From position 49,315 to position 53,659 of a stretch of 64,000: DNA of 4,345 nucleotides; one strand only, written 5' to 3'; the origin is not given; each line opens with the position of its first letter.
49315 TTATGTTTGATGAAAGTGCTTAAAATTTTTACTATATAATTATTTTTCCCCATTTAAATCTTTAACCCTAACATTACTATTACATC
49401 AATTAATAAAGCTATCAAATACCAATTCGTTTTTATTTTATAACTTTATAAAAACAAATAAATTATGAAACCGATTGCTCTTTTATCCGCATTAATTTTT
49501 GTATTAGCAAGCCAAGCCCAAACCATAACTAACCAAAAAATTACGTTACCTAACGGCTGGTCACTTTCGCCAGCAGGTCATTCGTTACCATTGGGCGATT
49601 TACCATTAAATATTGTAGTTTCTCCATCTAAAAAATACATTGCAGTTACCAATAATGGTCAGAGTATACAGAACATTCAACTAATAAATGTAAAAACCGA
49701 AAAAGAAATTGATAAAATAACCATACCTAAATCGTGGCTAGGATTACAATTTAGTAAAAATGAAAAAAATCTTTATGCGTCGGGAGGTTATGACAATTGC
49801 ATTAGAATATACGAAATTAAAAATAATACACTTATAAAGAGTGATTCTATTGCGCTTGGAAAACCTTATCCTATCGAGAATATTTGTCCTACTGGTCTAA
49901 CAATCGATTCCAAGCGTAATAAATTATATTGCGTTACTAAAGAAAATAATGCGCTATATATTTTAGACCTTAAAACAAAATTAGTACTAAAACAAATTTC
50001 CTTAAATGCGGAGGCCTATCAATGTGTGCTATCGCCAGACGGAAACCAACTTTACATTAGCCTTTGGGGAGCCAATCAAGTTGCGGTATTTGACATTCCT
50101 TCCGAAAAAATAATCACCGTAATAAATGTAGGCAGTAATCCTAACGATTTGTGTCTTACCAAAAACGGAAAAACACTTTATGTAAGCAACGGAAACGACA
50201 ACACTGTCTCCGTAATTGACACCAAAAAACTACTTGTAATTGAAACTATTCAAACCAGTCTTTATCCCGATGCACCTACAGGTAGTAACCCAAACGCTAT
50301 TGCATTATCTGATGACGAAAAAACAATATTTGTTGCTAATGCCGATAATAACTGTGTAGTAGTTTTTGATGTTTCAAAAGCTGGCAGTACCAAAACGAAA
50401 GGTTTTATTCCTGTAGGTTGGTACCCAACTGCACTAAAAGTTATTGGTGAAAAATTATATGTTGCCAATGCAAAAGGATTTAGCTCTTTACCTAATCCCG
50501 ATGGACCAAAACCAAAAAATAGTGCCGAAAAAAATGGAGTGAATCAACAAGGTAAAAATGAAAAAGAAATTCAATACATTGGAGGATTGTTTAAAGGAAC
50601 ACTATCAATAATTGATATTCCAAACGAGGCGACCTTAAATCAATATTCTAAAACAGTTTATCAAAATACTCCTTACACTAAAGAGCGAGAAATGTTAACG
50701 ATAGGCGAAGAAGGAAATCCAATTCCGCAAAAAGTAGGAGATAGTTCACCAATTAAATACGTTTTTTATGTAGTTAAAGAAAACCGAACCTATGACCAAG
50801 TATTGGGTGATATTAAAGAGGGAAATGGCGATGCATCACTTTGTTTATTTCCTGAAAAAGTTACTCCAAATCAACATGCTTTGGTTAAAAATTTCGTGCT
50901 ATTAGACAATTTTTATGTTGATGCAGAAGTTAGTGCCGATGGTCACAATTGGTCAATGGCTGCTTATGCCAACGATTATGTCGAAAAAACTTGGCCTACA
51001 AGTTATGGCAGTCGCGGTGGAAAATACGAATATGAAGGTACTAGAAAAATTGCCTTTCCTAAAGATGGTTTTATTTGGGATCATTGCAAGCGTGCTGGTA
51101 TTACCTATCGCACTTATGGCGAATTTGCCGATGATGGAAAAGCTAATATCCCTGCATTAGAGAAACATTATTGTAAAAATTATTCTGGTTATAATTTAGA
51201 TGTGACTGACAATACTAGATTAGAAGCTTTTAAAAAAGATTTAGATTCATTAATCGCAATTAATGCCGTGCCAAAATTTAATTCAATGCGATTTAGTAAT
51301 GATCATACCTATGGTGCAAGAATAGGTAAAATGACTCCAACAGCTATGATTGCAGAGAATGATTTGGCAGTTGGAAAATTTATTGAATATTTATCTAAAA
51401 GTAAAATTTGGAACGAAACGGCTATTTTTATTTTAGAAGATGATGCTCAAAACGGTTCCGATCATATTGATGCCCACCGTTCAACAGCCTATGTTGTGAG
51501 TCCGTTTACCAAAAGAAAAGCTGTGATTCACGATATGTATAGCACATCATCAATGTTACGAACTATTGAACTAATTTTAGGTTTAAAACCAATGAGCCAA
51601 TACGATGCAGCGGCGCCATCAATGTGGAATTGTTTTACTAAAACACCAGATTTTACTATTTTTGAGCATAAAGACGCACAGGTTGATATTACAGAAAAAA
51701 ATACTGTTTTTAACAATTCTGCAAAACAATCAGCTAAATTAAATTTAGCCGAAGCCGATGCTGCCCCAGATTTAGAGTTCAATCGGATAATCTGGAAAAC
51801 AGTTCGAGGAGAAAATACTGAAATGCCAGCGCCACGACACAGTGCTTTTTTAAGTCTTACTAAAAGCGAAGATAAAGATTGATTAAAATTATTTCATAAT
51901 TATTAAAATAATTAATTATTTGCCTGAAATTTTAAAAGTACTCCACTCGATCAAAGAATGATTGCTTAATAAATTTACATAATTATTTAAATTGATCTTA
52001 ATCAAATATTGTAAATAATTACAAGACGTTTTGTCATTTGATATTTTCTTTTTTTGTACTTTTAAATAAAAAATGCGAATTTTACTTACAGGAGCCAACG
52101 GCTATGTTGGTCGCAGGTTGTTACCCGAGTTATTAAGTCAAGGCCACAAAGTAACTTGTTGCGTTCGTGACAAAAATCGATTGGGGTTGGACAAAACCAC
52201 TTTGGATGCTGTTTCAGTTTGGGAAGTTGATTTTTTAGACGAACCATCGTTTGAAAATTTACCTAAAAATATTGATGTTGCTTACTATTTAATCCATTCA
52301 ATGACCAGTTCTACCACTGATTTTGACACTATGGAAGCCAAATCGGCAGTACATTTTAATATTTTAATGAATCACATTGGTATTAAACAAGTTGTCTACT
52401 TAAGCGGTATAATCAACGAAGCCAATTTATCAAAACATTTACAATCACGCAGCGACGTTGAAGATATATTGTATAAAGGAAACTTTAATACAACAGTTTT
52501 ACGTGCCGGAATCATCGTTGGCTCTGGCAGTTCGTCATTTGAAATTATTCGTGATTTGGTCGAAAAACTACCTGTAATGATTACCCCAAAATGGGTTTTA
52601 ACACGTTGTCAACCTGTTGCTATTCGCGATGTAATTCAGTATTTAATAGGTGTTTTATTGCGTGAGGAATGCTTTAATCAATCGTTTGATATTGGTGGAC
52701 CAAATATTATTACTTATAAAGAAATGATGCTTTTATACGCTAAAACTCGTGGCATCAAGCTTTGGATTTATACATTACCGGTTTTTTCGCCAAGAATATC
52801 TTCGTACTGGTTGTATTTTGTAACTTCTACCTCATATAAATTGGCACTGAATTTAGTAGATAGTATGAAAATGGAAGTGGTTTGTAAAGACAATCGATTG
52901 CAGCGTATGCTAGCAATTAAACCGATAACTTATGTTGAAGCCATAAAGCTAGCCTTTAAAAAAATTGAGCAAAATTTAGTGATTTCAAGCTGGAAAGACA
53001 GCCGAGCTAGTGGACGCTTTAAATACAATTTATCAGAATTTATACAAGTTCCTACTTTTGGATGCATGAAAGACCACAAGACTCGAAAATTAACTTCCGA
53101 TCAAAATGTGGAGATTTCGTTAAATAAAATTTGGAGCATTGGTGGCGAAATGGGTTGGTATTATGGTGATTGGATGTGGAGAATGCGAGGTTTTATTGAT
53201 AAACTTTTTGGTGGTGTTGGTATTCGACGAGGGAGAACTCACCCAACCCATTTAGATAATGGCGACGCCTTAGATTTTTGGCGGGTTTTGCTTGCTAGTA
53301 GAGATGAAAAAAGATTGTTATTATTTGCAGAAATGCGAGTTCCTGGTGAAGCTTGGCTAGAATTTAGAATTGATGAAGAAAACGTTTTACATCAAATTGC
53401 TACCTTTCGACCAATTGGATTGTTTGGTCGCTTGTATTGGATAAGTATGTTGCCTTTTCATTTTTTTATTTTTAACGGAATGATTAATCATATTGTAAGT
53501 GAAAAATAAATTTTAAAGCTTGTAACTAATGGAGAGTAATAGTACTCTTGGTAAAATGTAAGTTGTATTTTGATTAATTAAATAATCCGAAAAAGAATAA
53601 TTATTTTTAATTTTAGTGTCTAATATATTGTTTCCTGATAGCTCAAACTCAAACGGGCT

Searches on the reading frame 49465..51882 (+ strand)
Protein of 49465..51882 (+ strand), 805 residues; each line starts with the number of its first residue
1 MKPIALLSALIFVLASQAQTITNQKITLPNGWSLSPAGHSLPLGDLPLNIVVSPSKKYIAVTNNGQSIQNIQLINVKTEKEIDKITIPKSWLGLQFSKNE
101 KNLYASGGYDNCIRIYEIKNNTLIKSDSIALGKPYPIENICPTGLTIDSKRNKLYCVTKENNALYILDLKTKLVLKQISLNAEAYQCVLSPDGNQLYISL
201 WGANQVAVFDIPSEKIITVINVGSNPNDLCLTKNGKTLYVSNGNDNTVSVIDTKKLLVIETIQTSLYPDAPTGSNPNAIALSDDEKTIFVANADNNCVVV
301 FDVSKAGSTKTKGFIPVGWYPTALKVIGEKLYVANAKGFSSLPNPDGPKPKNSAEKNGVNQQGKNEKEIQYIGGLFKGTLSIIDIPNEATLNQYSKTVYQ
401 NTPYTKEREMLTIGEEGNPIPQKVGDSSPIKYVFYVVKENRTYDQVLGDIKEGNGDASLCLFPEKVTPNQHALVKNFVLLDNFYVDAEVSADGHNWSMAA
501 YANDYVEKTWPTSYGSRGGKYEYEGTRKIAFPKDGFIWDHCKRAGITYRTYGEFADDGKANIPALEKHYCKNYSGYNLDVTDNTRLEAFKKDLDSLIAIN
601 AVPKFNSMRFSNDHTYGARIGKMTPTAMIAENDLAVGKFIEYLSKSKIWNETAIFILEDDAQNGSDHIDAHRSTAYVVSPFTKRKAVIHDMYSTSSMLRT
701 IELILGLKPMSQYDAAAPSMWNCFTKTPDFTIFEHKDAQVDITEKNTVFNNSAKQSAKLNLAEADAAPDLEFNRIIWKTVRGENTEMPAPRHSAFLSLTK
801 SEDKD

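Call 73: search_protein_families(library=pfam, proteins=[window:49465-51882:+], max_evalue=0.00001)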
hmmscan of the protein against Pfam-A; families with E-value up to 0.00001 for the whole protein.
window:49465-51882:+ (805 aa): 9 families
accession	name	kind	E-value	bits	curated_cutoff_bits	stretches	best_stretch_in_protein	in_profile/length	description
PF25174.1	Beta-prop_THOC3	-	1.1e-16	61.1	305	1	94-311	8-208/272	THOC3 beta-propeller domain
PF10282.15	Lactonase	-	5e-16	59.3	21.7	1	185-335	146-309/344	Lactonase, 7-bladed beta-propeller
PF21783.3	YNCE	-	2.1e-12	47.5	27.1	1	10-305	41-315/339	YNCE-like beta-propeller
PF04185.19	Phosphoesterase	-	6.3e-12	45.8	23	1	458-707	98-355/356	Phosphoesterase family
PF08450.18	SGL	-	1e-11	45.4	26.3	1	142-308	2-168/246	SMP-30/Gluconolactonase/LRE-like region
PF23414.1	Beta-prop_EML_2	-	2.6e-10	40.6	90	0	204-308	20-115/266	Echinoderm microtubule-associated protein second beta-propeller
PF24807.1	WD40_CDC20-Fz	-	4.3e-08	33.3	200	0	53-124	186-258/292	CDC20/Fizzy WD40 domain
PF24814.1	WD40_Prp19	-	3.5e-07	30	320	1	69-293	29-240/281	Prp19 WD40 domain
PF01436.27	NHL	-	7.7e-06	26.1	20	0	275-301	3-28/28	NHL repeat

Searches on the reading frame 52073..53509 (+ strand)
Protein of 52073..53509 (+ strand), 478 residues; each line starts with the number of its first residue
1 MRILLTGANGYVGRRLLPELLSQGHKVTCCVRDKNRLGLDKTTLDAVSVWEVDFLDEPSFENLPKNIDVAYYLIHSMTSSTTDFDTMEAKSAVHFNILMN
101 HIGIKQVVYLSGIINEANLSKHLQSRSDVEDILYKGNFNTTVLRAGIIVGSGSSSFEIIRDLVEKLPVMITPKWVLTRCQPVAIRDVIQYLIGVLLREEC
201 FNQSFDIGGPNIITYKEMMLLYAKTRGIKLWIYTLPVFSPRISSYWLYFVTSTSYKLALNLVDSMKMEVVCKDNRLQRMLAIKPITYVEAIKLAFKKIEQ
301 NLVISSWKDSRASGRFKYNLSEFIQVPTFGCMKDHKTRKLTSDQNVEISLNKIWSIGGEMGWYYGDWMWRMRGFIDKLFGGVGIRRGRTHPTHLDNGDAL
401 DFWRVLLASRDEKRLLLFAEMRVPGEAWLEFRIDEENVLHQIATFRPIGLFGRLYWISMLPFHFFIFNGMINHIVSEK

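Call 73: search_protein_families(library=pfam, proteins=[window:52073-53509:+], max_evalue=0.00001)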
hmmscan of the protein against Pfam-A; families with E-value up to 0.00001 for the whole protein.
window:52073-53509:+ (478 aa): 4 families
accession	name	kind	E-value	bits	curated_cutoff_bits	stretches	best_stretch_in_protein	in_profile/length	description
PF11066.14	DUF2867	-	3.3e-30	105.7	27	1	334-470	9-142/142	Protein of unknown function (DUF2867)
PF13460.12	NAD_binding_10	-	1.1e-10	42.1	27.2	1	7-149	1-147/184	NAD(P)H-binding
PF01370.27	Epimerase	-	2.3e-09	37.4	20.9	1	3-111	1-114/240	NAD dependent epimerase/dehydratase family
PF05368.20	NmrA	-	3.7e-06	27.2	27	1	2-151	4-156/298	NmrA-like family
